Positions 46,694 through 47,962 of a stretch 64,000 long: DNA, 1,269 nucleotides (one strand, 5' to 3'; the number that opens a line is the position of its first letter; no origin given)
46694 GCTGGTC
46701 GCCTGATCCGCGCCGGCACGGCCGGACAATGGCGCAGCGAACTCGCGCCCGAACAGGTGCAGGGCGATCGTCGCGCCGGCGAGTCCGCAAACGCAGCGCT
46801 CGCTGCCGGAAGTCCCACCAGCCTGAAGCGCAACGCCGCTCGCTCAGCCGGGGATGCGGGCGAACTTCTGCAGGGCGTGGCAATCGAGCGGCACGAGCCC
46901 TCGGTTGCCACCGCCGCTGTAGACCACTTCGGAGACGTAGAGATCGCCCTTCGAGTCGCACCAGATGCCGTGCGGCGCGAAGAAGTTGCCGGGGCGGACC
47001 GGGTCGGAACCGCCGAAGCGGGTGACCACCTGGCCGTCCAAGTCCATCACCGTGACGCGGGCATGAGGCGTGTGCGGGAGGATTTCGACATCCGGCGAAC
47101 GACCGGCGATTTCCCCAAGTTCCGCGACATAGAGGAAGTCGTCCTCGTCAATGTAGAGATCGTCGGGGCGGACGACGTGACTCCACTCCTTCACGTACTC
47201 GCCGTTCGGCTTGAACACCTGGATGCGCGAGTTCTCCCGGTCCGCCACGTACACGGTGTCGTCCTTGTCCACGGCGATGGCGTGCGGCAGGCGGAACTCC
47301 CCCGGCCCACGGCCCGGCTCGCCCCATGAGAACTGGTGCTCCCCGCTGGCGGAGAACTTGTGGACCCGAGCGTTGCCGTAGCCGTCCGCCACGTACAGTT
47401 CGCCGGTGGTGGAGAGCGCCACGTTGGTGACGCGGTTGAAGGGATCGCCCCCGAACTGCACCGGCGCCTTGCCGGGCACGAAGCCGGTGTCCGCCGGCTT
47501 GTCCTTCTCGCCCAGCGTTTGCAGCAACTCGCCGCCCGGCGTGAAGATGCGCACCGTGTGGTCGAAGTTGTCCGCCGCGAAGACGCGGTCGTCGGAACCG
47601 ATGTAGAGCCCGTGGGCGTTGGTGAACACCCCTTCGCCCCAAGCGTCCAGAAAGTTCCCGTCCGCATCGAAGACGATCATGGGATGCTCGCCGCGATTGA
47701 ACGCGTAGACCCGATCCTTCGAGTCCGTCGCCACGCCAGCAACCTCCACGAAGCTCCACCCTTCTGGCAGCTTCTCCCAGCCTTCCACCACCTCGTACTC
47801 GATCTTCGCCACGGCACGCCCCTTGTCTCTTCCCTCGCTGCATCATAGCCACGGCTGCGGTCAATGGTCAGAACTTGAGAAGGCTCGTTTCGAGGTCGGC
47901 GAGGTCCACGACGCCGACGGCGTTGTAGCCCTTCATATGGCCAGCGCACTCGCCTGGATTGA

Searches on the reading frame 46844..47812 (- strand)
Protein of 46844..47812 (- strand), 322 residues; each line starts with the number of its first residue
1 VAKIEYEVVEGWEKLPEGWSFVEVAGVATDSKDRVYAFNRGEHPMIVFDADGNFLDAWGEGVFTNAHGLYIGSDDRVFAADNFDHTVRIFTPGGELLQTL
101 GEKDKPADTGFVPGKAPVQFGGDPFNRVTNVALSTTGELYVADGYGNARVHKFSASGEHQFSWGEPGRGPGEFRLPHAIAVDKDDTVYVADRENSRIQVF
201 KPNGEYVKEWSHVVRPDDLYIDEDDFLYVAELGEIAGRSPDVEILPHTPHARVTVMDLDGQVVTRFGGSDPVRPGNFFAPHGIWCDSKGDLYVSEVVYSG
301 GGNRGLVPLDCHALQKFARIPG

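Call 69: search_protein_families(library=pfam, proteins=[window:46844-47812:-], max_evalue=0.0001)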
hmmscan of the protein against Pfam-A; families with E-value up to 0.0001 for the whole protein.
window:46844-47812:- (322 aa): 3 families
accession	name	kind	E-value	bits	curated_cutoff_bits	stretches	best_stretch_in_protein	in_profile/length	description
PF01436.27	NHL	-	1.3e-23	82.2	20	1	173-200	1-28/28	NHL repeat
PF17170.10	DUF5128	-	1.2e-09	38.3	22.9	1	128-218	46-136/321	6-bladed beta-propeller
PF08450.18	SGL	-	3.6e-05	23.9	26.3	0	174-211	184-221/246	SMP-30/Gluconolactonase/LRE-like region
